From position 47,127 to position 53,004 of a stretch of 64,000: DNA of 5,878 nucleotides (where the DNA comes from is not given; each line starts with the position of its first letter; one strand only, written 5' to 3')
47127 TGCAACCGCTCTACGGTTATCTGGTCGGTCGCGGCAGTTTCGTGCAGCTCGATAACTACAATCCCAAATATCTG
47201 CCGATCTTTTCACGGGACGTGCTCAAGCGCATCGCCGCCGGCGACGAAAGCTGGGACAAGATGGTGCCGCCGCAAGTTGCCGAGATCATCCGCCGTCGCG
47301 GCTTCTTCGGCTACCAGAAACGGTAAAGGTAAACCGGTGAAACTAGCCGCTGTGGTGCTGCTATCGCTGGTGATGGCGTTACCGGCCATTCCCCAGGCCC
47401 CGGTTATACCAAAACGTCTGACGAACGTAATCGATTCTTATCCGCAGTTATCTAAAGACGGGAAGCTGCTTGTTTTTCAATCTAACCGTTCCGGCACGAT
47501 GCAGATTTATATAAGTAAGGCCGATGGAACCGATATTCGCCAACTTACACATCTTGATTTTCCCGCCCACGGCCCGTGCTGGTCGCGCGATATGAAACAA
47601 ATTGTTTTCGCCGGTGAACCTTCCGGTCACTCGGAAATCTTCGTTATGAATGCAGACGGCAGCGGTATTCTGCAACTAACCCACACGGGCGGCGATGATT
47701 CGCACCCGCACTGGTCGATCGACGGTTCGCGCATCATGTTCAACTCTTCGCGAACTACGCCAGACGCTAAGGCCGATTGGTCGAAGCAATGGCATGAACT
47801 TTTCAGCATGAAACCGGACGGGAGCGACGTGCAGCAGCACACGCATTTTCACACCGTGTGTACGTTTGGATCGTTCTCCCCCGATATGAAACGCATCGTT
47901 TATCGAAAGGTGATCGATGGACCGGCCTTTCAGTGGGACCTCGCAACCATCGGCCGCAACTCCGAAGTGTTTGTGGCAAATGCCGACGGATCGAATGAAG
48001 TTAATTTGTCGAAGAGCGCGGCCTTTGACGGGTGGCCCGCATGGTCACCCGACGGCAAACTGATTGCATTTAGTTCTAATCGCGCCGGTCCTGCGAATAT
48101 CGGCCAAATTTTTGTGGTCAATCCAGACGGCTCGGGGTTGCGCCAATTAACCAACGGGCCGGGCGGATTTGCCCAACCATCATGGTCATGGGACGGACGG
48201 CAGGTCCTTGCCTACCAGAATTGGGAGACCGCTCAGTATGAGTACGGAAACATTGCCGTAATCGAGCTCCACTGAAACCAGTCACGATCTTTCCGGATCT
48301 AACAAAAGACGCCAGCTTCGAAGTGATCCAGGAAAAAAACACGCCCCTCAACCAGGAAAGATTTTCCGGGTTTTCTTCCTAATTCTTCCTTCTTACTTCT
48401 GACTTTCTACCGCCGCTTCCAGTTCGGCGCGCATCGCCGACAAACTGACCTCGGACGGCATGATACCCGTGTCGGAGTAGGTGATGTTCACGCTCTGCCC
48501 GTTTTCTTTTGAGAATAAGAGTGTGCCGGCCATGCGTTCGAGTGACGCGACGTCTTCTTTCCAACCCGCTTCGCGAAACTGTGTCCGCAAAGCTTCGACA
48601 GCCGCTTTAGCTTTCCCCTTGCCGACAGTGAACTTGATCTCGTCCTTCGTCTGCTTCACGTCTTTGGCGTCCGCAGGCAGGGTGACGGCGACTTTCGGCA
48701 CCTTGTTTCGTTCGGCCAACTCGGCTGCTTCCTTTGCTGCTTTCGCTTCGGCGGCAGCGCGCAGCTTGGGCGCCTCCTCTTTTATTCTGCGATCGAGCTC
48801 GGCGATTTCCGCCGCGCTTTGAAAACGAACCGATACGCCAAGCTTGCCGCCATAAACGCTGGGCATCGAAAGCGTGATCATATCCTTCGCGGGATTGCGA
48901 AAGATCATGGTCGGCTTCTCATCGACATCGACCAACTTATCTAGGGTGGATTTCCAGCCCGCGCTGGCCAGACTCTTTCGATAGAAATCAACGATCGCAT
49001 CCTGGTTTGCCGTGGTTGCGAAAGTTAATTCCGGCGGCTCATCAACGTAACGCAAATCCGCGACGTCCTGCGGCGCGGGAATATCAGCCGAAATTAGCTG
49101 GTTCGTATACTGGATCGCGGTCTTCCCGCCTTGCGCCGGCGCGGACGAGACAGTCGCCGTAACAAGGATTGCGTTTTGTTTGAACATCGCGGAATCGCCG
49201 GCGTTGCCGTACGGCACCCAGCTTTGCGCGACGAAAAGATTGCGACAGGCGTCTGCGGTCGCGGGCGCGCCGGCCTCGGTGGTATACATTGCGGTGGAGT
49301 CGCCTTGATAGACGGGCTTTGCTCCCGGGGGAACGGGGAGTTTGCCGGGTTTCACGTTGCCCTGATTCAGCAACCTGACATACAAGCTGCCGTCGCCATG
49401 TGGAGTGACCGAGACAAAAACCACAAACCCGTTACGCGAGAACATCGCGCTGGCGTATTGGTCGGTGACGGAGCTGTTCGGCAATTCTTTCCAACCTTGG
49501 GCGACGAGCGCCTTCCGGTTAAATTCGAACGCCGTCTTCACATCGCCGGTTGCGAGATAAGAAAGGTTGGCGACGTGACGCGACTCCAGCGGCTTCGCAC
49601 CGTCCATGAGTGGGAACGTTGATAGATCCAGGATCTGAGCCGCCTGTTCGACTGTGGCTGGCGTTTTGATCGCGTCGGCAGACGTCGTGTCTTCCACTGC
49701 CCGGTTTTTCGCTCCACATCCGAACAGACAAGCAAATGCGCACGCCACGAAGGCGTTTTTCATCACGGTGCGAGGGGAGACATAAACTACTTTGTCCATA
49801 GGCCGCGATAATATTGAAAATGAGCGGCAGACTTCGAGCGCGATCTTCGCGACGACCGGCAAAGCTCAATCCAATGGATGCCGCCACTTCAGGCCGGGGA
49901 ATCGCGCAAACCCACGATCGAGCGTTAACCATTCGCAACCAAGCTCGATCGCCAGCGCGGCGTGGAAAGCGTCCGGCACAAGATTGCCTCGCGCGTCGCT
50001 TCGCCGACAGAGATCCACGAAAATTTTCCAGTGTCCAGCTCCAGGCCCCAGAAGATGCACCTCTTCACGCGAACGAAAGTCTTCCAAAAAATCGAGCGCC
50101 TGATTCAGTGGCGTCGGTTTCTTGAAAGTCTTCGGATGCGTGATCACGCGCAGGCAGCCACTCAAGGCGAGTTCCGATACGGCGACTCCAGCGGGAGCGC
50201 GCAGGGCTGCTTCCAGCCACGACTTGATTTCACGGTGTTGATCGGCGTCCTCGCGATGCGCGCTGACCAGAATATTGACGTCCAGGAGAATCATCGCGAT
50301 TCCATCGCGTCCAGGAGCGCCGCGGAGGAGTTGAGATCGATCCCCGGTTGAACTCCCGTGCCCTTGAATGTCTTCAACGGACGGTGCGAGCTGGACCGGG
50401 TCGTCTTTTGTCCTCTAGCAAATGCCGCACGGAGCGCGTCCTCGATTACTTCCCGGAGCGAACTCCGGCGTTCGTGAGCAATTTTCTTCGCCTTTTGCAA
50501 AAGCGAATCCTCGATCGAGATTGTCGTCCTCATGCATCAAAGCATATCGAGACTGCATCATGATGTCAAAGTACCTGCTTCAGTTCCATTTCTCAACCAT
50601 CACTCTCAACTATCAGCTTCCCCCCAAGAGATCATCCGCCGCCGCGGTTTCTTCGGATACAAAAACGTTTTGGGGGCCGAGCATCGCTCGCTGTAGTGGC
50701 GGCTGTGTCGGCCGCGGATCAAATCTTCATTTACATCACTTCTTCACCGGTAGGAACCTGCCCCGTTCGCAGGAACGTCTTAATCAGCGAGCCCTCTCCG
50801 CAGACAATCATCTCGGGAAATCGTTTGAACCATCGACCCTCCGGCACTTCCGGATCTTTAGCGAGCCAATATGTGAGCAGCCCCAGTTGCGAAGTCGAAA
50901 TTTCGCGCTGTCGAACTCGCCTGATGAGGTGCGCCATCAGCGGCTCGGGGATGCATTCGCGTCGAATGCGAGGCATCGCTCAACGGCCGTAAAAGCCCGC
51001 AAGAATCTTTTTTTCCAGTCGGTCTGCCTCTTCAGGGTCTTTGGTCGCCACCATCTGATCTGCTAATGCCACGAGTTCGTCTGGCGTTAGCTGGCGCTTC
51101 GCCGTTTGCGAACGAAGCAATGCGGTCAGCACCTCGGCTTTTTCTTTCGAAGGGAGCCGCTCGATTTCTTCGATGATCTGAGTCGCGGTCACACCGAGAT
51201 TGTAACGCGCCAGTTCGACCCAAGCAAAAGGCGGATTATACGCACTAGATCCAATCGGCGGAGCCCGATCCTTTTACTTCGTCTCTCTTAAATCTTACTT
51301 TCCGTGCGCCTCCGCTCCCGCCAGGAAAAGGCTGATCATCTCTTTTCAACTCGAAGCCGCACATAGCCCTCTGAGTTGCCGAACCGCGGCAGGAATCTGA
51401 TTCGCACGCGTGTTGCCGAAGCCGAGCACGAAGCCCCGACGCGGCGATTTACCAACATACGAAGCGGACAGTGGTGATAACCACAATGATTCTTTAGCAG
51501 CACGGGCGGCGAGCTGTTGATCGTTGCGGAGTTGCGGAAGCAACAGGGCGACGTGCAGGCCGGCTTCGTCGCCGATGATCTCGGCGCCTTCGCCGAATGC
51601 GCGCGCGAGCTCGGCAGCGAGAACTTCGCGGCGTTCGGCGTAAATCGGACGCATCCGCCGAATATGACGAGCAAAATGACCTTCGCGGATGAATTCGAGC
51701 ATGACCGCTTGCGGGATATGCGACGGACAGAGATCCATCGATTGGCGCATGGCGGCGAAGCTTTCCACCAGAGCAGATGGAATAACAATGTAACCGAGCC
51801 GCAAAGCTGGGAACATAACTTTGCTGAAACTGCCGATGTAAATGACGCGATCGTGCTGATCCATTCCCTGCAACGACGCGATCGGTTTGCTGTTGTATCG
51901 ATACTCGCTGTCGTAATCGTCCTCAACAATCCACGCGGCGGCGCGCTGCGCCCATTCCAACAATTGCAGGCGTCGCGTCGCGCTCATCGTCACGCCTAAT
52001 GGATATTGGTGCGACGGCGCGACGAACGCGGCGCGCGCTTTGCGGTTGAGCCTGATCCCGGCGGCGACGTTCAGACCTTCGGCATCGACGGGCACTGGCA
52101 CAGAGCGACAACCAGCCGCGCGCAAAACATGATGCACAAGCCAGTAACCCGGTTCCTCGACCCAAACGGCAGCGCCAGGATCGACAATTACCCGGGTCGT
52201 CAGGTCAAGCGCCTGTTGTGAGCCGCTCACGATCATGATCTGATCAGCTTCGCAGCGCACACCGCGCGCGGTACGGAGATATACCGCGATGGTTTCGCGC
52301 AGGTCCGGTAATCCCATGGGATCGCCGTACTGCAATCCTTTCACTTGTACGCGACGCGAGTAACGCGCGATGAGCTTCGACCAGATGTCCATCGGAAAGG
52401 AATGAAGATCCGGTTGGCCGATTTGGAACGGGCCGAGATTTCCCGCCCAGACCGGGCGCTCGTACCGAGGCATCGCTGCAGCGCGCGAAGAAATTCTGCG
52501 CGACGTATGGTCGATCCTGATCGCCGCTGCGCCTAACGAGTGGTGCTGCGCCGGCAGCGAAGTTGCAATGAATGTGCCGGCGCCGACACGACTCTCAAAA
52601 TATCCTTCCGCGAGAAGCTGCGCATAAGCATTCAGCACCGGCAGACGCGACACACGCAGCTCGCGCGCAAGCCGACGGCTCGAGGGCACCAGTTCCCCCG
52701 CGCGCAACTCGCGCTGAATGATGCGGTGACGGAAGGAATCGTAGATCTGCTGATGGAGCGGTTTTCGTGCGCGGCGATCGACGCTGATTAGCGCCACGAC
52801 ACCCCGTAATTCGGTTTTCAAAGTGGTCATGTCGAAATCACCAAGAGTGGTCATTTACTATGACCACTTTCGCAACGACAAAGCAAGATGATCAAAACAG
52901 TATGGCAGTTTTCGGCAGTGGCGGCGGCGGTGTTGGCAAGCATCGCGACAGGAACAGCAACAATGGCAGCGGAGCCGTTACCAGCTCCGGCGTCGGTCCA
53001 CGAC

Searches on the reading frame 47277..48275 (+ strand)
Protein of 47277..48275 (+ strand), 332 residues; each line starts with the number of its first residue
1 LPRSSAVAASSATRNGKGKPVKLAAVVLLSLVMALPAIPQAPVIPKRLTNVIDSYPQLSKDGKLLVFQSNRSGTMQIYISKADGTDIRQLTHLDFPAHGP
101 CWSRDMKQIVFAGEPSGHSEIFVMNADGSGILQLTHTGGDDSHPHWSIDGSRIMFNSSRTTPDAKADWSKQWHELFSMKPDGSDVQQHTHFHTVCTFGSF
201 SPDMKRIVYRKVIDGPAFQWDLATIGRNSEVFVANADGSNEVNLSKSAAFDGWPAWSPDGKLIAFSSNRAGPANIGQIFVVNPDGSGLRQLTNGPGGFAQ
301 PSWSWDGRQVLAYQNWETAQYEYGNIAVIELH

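Call 43: search_protein_families(library=pfam, proteins=[window:47277-48275:+], max_evalue=0.001)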
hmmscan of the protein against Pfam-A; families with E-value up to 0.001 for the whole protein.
window:47277-48275:+ (332 aa): 2 families
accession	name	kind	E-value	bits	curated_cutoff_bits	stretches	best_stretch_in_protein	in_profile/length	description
PF07676.18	PD40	-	1.8e-31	107.8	20.9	3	246-271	6-32/38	WD40-like Beta Propeller Repeat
PF00930.27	DPPIV_N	-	0.00023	20.4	22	0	59-142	244-332/354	Dipeptidyl peptidase IV (DPP IV) N-terminal region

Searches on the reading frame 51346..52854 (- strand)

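Call 43: search_protein_families(library=pfam, proteins=[window:51346-52854:-], max_evalue=0.001)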
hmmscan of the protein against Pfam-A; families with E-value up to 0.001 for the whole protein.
window:51346-52854:- (502 aa): 2 families
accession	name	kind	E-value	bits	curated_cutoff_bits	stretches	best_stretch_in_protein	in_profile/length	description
PF00155.27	Aminotran_1_2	-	4.8e-29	102.1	19.7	1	172-467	34-338/361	Aminotransferase class I and II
PF00392.27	GntR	-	3.2e-13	49.5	27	1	34-96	2-64/64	Bacterial regulatory proteins, gntR family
